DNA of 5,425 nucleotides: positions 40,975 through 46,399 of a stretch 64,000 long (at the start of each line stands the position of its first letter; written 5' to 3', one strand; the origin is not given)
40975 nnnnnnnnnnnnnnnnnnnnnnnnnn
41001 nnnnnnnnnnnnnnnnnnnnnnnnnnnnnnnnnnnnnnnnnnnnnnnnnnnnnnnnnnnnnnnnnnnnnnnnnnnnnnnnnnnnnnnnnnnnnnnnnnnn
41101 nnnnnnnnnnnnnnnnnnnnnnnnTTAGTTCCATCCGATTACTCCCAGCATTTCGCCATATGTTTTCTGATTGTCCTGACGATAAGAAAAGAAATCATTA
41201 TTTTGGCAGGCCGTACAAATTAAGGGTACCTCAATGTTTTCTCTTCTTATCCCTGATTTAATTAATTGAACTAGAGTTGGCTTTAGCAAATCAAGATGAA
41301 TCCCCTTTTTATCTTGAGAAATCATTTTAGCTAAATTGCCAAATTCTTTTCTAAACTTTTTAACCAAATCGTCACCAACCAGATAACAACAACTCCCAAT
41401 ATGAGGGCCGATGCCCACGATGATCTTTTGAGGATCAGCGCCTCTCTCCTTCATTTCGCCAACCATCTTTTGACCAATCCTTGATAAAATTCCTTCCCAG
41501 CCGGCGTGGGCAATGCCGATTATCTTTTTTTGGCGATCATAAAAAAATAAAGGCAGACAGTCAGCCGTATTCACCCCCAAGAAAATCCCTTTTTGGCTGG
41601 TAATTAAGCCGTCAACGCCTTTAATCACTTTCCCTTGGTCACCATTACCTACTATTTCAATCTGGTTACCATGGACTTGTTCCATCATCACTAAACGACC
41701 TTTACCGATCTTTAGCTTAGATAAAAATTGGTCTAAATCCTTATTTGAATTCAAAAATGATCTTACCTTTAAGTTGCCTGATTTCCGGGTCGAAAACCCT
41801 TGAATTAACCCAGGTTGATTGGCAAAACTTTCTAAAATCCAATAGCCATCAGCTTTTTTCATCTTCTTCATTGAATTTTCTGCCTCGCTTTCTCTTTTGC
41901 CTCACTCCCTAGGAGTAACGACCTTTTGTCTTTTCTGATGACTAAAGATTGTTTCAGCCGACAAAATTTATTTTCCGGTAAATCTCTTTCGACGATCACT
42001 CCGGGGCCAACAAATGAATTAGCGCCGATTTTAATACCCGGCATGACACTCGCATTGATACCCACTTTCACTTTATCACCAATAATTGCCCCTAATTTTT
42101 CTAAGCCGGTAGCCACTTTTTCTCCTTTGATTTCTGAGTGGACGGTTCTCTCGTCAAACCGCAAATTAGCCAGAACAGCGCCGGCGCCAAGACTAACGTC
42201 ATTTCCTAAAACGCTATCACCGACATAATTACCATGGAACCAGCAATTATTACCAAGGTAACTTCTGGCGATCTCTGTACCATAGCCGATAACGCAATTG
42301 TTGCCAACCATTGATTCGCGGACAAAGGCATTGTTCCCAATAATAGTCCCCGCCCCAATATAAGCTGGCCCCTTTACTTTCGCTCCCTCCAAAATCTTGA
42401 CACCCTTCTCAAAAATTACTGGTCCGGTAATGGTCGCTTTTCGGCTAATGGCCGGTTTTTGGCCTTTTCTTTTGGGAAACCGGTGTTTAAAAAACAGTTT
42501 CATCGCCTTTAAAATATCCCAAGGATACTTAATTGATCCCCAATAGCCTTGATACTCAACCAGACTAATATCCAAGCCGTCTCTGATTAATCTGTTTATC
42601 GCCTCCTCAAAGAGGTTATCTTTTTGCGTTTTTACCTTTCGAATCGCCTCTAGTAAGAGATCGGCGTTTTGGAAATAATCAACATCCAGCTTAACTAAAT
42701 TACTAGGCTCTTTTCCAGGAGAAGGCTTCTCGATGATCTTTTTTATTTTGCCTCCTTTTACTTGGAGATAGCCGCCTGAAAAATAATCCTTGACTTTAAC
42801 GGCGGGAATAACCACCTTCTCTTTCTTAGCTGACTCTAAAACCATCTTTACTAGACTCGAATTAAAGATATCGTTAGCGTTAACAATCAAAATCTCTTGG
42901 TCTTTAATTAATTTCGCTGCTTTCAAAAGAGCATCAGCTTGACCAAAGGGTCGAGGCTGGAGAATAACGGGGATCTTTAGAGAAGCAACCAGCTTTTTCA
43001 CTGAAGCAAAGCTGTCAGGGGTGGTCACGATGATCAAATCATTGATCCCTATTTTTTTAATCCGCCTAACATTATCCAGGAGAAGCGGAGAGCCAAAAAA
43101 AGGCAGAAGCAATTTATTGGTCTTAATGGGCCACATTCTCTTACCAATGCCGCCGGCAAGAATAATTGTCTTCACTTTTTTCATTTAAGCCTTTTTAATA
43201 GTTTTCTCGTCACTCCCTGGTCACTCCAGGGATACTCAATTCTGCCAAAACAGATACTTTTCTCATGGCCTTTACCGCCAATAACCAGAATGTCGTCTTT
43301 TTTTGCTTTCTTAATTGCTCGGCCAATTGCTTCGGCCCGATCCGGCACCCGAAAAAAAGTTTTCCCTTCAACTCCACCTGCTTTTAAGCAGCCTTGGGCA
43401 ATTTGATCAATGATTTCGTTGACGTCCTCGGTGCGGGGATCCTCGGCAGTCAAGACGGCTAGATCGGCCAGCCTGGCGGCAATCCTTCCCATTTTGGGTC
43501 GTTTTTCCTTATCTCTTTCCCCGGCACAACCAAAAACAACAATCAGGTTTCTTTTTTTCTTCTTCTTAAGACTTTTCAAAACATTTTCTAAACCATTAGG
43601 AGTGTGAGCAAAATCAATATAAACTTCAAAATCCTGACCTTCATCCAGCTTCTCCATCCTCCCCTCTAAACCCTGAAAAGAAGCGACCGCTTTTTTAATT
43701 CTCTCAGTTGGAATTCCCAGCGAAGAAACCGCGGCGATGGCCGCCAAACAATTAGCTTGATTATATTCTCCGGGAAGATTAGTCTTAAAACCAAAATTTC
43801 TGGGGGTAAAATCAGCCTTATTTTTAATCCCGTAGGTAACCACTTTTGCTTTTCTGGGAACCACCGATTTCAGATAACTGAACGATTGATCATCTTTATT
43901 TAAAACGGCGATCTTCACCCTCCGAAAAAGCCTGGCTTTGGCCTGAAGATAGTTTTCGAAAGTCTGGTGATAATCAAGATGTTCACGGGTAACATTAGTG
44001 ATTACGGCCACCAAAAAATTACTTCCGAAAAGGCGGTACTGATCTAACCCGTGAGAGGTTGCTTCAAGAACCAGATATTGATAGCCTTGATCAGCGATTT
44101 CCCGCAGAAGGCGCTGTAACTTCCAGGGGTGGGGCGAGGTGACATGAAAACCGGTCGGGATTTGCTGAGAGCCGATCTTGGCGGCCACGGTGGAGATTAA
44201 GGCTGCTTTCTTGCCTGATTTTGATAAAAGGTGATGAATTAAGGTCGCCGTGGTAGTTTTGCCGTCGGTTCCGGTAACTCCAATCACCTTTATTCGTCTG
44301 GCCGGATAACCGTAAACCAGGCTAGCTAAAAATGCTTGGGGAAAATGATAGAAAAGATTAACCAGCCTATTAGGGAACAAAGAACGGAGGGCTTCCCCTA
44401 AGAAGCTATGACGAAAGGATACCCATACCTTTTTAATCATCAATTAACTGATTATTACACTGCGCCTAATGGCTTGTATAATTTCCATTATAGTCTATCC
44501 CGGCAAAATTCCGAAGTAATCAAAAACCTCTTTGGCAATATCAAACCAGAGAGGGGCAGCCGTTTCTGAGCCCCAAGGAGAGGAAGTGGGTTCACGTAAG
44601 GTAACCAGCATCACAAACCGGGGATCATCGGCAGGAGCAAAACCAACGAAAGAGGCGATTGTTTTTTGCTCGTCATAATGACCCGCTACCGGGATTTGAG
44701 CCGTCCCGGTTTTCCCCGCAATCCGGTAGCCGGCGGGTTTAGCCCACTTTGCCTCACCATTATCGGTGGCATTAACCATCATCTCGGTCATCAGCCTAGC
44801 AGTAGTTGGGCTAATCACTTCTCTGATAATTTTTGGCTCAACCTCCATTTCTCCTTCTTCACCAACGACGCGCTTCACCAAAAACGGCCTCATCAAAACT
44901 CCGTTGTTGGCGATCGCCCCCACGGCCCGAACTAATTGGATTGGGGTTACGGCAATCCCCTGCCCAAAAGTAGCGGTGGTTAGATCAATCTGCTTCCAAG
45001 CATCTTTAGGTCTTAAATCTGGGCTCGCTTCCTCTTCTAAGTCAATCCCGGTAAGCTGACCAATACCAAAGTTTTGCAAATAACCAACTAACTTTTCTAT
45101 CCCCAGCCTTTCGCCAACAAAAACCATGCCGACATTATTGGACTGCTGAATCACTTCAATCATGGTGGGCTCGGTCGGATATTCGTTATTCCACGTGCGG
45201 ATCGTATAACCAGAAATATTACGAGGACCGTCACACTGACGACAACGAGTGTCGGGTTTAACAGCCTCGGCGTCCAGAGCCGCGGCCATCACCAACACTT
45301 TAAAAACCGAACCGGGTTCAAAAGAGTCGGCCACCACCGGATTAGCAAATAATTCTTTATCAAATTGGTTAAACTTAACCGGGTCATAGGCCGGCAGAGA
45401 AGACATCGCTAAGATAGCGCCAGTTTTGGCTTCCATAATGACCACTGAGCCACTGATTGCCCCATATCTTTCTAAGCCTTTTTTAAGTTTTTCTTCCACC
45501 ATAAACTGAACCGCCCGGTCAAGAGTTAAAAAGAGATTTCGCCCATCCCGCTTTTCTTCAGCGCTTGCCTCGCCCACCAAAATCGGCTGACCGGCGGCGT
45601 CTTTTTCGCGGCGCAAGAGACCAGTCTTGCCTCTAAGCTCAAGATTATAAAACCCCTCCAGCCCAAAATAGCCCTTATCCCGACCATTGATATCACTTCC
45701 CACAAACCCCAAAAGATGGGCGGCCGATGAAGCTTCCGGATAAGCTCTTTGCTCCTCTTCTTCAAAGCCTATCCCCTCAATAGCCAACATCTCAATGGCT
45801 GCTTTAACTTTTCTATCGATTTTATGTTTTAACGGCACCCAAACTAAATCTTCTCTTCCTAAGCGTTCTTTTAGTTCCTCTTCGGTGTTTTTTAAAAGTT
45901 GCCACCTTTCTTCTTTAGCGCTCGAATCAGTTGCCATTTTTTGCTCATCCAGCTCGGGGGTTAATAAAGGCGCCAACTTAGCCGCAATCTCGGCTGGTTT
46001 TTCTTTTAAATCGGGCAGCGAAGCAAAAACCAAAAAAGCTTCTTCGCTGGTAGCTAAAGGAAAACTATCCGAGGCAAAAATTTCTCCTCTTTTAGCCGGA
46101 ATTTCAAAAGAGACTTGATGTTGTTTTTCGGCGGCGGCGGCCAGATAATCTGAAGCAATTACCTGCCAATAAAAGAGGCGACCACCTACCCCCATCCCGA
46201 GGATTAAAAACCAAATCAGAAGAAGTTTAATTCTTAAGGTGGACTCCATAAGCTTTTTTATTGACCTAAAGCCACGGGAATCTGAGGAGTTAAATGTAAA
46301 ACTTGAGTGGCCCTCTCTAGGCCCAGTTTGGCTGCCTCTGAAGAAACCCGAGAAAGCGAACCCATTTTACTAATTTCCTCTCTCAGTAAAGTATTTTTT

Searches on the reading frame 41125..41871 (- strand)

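Call 7: search_protein_families(library=pfam, proteins=[window:41125-41871:-], max_evalue=0.001)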
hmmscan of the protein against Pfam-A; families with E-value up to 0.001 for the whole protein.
window:41125-41871:- (248 aa): 1 family
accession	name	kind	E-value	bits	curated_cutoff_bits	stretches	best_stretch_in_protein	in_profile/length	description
PF02578.20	Cu-oxidase_4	-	1.6e-60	204.9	22.9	1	47-245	33-237/238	Multi-copper polyphenol oxidoreductase laccase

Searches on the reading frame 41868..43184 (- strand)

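Call 7: search_protein_families(library=pfam, proteins=[window:41868-43184:-], max_evalue=0.001)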
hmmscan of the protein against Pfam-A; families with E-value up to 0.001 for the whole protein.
window:41868-43184:- (438 aa): 7 families
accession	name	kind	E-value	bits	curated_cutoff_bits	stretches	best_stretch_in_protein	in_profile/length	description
PF00483.29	NTP_transferase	-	1.4e-23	84.2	21.2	1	5-215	1-226/245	Nucleotidyl transferase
PF00132.30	Hexapep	-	2.5e-20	71.7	27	2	365-399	1-35/36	Bacterial transferase hexapeptide (six repeats)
PF25084.1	LbH_EIF2B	-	9.7e-16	58.1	54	1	259-339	7-88/105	EIF2B subunit epsilon LbH domain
PF12804.13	NTP_transf_3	-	4.1e-12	47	27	1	7-128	2-122/160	MobA-like NTP transferase domain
PF01128.25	IspD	-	8.3e-06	26.1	27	1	5-134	2-133/221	2-C-methyl-D-erythritol 4-phosphate cytidylyltransferase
PF24894.1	Hexapep_GlmU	-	6.2e-05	23.5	23.3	0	284-345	12-73/104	GlmU-like, C-terminal hexapeptide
PF00535.33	Glycos_transf_2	-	0.00038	20.9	23.3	0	68-142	52-128/168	Glycosyl transferase family 2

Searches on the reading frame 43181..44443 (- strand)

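Call 7: search_protein_families(library=pfam, proteins=[window:43181-44443:-], max_evalue=0.001)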
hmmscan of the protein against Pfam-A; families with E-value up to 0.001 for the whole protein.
window:43181-44443:- (420 aa): 2 families
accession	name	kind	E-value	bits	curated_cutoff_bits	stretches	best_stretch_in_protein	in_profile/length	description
PF08245.18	Mur_ligase_M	-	2.3e-46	158.7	24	1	56-239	1-200/200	Mur ligase middle domain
PF02875.26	Mur_ligase_C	-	3.2e-33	115.7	28.4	1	261-392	1-127/127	Mur ligase, glutamate ligase domain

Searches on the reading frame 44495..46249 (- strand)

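Call 7: search_protein_families(library=pfam, proteins=[window:44495-46249:-], max_evalue=0.001)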
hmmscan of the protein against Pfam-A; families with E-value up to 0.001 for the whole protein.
window:44495-46249:- (584 aa): 3 families
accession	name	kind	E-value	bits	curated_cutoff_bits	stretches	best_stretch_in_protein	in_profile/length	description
PF00905.27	Transpeptidase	-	2.8e-72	243.9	22.1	1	267-571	1-293/299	Penicillin binding protein transpeptidase domain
PF03717.20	PBP_dimer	-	5.4e-19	69.7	24.4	1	50-223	2-176/180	Penicillin-binding Protein dimerisation domain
PF13354.11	Beta-lactamase2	-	7.9e-06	25.8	22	0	308-399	19-115/214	Beta-lactamase enzyme family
